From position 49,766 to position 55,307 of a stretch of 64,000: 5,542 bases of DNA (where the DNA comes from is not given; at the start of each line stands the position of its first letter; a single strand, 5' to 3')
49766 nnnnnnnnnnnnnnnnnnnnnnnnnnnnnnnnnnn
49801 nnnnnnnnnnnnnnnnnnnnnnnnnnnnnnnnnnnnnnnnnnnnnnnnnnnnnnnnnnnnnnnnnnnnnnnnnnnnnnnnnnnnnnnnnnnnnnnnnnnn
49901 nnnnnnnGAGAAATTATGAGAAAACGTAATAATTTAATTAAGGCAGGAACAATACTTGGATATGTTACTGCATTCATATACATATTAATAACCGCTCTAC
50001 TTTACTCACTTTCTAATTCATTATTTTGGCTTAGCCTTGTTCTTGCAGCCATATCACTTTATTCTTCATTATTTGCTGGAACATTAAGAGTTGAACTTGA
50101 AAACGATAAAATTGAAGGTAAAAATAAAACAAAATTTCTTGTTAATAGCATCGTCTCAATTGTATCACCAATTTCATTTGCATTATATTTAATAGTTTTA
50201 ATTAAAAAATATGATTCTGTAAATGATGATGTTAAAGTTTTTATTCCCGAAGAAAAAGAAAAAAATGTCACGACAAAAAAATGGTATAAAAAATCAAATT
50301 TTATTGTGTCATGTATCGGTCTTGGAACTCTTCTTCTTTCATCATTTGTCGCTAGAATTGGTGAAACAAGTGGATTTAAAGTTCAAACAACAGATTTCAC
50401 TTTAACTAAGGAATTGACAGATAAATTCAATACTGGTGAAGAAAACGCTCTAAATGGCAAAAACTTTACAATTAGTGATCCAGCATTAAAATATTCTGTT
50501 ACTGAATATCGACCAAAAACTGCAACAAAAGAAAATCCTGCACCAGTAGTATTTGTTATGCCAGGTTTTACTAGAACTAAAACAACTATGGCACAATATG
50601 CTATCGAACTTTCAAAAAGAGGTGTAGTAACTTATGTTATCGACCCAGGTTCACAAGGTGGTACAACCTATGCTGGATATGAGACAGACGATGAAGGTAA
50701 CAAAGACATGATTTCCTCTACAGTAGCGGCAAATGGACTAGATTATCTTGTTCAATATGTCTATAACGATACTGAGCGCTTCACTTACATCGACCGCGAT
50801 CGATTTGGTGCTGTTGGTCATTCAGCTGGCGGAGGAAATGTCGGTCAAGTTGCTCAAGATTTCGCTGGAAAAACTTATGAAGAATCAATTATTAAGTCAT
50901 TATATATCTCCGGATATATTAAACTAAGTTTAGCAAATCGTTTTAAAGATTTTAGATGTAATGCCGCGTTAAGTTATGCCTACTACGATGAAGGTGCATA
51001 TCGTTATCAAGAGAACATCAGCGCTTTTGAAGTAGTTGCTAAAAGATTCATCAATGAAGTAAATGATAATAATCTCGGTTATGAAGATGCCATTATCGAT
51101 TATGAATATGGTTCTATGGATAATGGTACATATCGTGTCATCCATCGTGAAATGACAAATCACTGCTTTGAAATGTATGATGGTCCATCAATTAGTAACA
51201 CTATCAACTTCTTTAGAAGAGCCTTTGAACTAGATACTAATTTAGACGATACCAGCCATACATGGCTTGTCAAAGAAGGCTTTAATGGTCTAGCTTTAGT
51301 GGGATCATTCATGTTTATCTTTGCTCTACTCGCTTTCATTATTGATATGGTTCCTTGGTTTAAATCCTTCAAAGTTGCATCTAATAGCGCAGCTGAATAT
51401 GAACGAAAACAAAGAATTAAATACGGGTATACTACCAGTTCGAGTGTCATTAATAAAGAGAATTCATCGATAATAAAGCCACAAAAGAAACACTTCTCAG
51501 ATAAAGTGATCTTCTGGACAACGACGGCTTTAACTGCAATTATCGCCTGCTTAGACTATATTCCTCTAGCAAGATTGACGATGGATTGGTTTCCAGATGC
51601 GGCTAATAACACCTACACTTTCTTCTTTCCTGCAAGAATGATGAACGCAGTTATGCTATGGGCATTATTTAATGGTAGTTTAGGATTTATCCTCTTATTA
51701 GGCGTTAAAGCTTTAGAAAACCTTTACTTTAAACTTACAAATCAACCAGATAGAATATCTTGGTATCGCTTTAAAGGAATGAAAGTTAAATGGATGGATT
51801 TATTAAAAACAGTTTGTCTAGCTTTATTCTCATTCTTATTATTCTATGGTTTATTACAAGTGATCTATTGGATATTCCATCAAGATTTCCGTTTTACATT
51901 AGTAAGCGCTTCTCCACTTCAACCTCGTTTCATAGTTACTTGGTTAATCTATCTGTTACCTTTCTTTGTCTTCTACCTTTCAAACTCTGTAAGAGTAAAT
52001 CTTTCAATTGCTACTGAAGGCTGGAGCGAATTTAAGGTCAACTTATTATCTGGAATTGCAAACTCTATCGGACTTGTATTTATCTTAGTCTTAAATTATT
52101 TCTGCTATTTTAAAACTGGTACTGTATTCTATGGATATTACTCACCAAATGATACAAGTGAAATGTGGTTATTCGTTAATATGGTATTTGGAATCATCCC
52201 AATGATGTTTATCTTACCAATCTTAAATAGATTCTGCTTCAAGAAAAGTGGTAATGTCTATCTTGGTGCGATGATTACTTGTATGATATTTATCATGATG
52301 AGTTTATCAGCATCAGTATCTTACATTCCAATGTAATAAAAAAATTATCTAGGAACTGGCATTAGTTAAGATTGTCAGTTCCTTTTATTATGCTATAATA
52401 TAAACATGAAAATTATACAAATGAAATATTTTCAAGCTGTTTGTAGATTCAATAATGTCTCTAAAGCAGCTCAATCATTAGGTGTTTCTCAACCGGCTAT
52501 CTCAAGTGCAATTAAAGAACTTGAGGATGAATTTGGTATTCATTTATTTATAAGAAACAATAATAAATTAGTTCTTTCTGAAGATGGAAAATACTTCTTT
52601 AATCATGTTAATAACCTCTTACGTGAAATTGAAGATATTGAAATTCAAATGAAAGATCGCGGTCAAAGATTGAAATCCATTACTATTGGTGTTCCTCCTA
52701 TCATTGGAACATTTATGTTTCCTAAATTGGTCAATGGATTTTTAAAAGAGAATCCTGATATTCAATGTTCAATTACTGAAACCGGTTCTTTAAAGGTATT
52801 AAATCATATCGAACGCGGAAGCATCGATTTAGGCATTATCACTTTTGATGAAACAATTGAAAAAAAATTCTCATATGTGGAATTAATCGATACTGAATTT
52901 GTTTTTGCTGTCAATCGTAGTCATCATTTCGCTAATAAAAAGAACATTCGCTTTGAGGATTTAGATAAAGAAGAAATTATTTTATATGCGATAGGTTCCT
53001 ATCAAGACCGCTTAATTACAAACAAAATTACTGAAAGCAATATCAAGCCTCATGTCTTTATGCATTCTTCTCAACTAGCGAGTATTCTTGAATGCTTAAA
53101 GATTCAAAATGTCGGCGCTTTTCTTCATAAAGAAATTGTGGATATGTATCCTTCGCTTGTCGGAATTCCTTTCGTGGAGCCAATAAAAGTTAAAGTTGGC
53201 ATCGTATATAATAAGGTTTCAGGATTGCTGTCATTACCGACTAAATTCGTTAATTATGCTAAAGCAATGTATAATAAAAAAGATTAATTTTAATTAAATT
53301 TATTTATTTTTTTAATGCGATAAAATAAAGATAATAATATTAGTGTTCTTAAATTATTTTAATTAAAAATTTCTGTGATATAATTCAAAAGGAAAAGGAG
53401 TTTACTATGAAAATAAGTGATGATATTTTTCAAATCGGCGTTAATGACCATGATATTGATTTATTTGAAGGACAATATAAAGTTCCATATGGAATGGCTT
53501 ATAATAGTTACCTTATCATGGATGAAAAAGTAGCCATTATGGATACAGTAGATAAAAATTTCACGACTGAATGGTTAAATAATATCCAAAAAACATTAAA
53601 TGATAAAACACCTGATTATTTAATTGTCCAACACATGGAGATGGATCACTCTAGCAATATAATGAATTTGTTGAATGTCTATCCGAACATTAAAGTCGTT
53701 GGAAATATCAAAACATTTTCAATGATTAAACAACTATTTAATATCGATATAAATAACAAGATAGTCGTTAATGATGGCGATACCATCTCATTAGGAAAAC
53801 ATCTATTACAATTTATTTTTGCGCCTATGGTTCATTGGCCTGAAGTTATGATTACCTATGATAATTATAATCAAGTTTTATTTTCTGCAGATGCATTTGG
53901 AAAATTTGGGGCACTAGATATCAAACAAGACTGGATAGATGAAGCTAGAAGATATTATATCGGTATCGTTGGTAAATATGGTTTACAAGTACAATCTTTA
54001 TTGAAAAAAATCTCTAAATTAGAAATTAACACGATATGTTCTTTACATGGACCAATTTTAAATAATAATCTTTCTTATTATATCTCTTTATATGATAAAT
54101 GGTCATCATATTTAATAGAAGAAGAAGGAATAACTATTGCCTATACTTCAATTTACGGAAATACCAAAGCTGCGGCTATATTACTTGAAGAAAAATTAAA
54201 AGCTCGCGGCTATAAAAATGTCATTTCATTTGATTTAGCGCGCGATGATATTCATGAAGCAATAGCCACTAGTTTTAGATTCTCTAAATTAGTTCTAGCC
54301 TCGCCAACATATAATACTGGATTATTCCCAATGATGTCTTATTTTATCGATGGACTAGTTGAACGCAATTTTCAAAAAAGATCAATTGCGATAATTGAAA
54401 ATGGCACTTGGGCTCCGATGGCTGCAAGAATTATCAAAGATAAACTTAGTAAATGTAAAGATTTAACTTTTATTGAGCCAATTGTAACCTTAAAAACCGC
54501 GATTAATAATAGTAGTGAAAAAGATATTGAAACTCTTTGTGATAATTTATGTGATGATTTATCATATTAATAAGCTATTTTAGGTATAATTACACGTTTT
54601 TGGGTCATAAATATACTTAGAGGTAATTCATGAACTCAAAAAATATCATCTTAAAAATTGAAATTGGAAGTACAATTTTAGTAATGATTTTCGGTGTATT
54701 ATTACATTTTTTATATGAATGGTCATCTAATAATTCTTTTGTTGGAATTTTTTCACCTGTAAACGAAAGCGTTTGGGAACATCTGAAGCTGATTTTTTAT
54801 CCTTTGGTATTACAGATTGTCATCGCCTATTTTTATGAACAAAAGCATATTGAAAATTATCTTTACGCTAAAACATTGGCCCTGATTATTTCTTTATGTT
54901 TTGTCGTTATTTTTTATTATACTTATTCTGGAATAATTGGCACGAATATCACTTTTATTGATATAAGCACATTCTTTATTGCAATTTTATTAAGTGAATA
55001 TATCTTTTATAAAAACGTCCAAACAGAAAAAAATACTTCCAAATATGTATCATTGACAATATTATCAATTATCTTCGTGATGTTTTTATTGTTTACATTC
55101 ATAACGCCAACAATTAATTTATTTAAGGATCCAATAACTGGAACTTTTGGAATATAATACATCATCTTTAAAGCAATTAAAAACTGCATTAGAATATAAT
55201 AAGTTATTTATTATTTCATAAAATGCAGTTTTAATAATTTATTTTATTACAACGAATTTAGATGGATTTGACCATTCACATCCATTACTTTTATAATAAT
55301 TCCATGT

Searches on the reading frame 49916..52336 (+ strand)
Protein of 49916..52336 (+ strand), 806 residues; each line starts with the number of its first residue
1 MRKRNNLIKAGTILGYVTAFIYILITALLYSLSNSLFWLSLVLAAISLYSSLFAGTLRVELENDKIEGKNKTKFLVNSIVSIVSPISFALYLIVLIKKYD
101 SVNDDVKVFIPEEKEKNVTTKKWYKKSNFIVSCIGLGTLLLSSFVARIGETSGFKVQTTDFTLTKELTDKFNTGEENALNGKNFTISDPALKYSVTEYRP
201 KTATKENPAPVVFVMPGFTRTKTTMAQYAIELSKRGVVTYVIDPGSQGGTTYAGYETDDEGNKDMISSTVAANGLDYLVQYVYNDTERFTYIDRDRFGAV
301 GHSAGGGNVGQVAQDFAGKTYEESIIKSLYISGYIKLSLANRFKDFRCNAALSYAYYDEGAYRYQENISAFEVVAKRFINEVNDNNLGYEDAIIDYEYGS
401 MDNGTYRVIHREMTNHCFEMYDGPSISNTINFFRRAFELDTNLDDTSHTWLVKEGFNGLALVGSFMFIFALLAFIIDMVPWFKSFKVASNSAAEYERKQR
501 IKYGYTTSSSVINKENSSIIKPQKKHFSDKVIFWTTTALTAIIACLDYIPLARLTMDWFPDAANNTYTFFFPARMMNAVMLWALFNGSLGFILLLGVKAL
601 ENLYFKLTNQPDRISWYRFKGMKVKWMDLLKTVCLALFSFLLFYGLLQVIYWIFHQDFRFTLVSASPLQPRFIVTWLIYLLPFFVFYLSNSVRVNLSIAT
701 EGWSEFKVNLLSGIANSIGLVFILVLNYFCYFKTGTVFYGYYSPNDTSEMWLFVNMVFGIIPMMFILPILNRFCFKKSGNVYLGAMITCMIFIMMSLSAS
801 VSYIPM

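Call 15: search_protein_families(library=pfam, proteins=[window:49916-52336:+], max_evalue=0.00001)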
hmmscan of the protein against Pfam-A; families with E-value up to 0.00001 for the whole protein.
window:49916-52336:+ (806 aa): 0 families

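Call 51: search_protein_families(library=pfam, proteins=[window:49916-52336:+], max_evalue=0.01)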
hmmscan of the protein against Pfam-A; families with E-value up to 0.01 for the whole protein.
window:49916-52336:+ (806 aa): 1 family
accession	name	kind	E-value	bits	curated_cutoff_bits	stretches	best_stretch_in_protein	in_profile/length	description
PF12740.14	PETase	-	0.00037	20.4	28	1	198-315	45-145/263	PET hydrolase-like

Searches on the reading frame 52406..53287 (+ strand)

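Call 51: search_protein_families(library=pfam, proteins=[window:52406-53287:+], max_evalue=0.01)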
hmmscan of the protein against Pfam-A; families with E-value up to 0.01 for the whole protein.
window:52406-53287:+ (293 aa): 2 families
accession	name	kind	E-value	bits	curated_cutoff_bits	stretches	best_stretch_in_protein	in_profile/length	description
PF03466.25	LysR_substrate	-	4.1e-25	88.8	28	1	89-286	5-205/209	LysR substrate binding domain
PF00126.33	HTH_1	-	8.4e-19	67.7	26.6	1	5-62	3-60/60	Bacterial regulatory helix-turn-helix protein, lysR family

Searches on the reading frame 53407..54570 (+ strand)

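Call 51: search_protein_families(library=pfam, proteins=[window:53407-54570:+], max_evalue=0.01)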
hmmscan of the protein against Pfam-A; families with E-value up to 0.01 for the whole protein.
window:53407-54570:+ (387 aa): 4 families
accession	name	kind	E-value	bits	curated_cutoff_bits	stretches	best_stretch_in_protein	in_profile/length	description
PF19583.5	ODP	-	1.9e-16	61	27.2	1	32-215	3-194/194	ODP family beta lactamase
PF00753.33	Lactamase_B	-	3e-06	27.8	22.7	1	32-172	6-159/196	Metallo-beta-lactamase superfamily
PF00258.30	Flavodoxin_1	-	0.0012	19.4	25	1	244-348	1-114/143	Flavodoxin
PF12724.12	Flavodoxin_5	-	0.009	16.8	27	0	244-332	2-84/145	Flavodoxin domain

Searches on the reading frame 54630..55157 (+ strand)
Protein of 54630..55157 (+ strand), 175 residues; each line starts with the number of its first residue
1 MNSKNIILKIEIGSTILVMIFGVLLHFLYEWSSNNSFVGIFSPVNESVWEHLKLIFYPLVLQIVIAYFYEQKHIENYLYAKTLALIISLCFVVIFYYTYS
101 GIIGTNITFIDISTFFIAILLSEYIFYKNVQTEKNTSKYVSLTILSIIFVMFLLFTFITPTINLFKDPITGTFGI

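Call 51: search_protein_families(library=pfam, proteins=[window:54630-55157:+], max_evalue=0.01)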
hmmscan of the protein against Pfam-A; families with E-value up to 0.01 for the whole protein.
window:54630-55157:+ (175 aa): 1 family
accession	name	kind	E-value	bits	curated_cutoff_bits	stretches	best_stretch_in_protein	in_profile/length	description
PF20122.4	DUF6512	-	7.5e-34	117.7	26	1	16-175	18-181/181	Family of unknown function (DUF6512)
